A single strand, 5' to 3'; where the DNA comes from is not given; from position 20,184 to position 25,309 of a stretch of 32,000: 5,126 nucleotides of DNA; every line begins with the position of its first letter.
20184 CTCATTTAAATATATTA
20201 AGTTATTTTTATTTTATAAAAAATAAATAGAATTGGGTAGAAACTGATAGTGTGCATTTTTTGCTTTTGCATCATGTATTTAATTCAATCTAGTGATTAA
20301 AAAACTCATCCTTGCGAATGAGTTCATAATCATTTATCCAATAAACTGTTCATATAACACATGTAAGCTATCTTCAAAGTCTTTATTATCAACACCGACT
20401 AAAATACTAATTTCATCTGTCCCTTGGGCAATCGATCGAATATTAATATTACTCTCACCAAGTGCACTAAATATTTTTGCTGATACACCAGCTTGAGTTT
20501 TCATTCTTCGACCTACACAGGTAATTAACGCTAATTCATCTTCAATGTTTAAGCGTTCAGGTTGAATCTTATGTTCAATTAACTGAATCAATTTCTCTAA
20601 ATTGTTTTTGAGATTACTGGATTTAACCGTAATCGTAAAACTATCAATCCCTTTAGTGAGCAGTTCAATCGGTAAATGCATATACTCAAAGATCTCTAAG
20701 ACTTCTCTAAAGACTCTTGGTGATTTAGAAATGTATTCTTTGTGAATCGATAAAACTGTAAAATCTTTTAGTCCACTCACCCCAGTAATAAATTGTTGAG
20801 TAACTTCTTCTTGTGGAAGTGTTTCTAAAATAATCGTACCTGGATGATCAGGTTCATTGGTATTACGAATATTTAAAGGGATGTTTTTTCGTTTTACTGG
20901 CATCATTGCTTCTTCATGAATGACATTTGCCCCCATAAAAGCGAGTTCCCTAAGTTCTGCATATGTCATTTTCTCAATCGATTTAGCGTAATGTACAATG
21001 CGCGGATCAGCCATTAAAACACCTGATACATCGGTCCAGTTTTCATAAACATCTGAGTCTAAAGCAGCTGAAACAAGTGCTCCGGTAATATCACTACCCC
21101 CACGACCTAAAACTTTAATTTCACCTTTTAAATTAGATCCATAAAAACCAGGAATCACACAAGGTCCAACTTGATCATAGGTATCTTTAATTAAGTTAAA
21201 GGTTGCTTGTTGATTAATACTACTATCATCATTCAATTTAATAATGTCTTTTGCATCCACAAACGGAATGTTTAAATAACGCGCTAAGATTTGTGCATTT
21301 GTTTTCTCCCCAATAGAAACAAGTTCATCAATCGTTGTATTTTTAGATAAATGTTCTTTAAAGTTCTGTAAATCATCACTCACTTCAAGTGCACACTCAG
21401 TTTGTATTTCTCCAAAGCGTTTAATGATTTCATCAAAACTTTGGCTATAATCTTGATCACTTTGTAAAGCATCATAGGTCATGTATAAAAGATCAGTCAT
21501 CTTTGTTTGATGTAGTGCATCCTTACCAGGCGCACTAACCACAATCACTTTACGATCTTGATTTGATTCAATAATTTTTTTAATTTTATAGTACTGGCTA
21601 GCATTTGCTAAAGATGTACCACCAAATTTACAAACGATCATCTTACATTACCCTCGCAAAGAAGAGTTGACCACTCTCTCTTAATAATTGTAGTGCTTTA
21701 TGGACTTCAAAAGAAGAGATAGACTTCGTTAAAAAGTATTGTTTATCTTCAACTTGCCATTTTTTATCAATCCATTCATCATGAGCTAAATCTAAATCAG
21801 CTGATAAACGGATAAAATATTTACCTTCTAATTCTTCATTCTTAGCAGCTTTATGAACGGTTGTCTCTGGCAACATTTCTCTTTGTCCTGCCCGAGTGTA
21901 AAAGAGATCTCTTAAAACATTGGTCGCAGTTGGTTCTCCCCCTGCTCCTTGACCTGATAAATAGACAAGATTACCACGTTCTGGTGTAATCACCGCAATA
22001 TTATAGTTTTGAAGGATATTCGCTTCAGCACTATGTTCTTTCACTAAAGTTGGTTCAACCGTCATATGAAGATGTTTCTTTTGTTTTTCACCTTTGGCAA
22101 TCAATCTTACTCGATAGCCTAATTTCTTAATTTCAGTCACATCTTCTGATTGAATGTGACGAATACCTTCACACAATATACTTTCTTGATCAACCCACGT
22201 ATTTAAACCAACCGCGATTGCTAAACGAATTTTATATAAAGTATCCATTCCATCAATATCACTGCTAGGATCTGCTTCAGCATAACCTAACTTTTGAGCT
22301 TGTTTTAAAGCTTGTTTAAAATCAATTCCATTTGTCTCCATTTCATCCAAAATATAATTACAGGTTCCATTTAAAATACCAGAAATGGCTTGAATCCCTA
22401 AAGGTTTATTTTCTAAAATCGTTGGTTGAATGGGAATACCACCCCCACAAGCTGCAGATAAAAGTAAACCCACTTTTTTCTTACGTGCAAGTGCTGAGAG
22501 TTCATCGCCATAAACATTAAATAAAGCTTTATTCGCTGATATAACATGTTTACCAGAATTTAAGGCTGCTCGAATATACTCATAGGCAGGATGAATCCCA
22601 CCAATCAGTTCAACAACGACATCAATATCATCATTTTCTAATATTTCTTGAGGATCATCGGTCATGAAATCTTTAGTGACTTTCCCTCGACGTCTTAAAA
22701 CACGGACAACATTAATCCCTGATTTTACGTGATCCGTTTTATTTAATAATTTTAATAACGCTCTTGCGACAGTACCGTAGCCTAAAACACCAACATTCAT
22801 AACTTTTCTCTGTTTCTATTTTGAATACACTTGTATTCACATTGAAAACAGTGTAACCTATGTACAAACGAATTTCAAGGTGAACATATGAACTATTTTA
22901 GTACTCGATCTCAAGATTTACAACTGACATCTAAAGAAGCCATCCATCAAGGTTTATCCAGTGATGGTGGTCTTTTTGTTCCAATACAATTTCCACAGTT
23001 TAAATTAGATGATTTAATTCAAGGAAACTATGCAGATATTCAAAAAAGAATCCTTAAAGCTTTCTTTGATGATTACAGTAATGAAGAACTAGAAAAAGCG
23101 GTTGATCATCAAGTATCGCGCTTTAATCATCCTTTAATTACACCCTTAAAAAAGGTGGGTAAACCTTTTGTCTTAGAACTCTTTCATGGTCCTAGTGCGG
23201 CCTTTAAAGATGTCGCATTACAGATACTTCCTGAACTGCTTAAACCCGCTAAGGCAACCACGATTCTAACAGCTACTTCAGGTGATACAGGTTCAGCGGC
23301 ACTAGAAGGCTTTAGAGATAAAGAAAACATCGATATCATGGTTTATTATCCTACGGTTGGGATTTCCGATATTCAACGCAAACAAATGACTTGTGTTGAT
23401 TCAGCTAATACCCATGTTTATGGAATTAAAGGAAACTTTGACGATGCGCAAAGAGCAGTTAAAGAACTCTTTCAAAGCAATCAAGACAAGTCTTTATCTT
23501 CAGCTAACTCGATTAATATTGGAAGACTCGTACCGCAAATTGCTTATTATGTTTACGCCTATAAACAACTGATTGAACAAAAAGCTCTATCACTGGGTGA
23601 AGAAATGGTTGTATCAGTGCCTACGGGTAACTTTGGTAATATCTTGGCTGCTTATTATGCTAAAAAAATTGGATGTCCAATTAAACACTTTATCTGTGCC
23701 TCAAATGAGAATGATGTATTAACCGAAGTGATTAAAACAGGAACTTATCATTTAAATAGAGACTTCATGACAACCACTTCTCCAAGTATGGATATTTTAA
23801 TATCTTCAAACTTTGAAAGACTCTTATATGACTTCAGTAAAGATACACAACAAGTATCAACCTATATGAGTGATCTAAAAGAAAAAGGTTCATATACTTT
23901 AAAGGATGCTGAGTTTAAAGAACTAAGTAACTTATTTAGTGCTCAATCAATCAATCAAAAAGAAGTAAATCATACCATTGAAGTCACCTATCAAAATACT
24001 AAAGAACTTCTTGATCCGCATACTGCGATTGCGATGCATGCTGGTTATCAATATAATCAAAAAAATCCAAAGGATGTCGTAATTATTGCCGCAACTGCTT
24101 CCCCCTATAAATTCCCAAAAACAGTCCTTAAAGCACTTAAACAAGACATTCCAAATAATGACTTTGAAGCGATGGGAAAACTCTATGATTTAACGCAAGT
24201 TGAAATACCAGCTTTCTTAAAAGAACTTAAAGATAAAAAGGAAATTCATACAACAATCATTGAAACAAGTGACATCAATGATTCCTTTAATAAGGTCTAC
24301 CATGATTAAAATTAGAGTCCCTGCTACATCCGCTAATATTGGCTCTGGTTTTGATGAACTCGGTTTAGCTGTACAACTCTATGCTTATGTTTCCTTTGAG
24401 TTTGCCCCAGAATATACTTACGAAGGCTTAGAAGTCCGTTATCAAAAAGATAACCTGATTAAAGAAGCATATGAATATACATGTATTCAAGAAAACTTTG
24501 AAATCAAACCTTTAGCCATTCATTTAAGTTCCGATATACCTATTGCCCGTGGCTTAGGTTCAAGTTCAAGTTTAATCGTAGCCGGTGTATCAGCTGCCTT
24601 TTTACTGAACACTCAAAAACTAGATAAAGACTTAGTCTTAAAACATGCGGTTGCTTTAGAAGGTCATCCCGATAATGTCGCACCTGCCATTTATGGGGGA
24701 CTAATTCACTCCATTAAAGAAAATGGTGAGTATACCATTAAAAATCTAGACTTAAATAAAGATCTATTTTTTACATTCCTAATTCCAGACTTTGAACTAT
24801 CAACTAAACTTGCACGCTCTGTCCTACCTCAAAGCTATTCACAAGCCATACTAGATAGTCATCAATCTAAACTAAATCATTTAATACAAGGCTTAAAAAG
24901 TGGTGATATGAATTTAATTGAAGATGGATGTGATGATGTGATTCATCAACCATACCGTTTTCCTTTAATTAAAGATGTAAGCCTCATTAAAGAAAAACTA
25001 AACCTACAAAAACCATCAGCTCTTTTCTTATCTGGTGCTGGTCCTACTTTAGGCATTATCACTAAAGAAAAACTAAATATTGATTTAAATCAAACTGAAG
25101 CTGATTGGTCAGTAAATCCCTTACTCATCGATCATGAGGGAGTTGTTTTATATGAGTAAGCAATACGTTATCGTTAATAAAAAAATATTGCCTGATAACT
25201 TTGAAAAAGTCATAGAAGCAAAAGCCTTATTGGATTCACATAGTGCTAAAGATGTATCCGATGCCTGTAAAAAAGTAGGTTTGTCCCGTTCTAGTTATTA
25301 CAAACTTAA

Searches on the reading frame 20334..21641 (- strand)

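Call 4: search_protein_families(library=pfam, proteins=[window:20334-21641:-], max_evalue=0.01)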
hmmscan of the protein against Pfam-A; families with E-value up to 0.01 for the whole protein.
window:20334-21641:- (435 aa): 4 families
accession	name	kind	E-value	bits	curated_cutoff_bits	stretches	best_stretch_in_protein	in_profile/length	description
PF00696.33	AA_kinase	-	3.2e-38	132.2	24.9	1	1-260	2-234/234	Amino acid kinase family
PF22468.2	ACT_9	-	6.7e-20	71.1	27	1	373-433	1-61/61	ACT domain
PF01842.31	ACT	-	5.7e-08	32.8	27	1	380-424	7-53/66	ACT domain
PF13840.12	ACT_7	-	9.2e-06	25.9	27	1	366-428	2-62/65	ACT domain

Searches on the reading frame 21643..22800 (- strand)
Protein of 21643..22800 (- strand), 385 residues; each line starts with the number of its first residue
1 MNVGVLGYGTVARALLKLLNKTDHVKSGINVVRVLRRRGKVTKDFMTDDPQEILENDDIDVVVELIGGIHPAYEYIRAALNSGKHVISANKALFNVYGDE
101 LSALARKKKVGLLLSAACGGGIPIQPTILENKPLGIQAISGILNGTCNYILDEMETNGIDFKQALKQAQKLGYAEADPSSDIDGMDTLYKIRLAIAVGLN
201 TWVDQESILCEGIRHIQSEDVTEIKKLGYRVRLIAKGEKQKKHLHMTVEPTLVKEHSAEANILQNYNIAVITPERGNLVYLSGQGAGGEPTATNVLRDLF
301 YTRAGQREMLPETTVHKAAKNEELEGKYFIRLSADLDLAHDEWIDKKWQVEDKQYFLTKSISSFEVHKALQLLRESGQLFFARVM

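Call 4: search_protein_families(library=pfam, proteins=[window:21643-22800:-], max_evalue=0.01)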
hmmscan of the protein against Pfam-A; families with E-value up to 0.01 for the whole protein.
window:21643-22800:- (385 aa): 3 families
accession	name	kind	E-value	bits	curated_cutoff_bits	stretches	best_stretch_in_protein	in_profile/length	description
PF00742.24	Homoserine_dh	-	5e-48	163.6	22.9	1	135-299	14-172/173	Homoserine dehydrogenase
PF03447.22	NAD_binding_3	-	3.1e-13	50.9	24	1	7-112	1-113/116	Homoserine dehydrogenase, NAD binding domain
PF01408.29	GFO_IDH_MocA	-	0.00058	21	24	1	1-87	1-90/120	Oxidoreductase family, NAD-binding Rossmann fold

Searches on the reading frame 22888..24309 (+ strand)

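Call 4: search_protein_families(library=pfam, proteins=[window:22888-24309:+], max_evalue=0.01)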
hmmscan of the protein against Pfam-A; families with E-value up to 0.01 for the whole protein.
window:22888-24309:+ (473 aa): 3 families
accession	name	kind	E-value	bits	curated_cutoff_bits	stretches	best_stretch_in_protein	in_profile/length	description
PF14821.11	Thr_synth_N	-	2.2e-16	60.2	25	1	2-73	1-76/79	Threonine synthase N terminus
PF00291.31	PALP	-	1.4e-12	48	35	1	96-390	28-280/295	Pyridoxal-phosphate dependent enzyme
PF24857.1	THR4_C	-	1.7e-08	34.9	27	1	379-446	1-72/85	Threonine synthase, C-terminal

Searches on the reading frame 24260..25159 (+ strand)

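Call 4: search_protein_families(library=pfam, proteins=[window:24260-25159:+], max_evalue=0.01)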
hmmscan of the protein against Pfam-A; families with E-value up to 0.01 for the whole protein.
window:24260-25159:+ (299 aa): 2 families
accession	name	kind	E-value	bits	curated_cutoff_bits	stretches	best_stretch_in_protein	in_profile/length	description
PF00288.32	GHMP_kinases_N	-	2.1e-17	63.5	22.3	1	65-147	1-87/87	GHMP kinases N terminal domain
PF08544.19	GHMP_kinases_C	-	2.6e-05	25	21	1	209-271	2-69/85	GHMP kinases C terminal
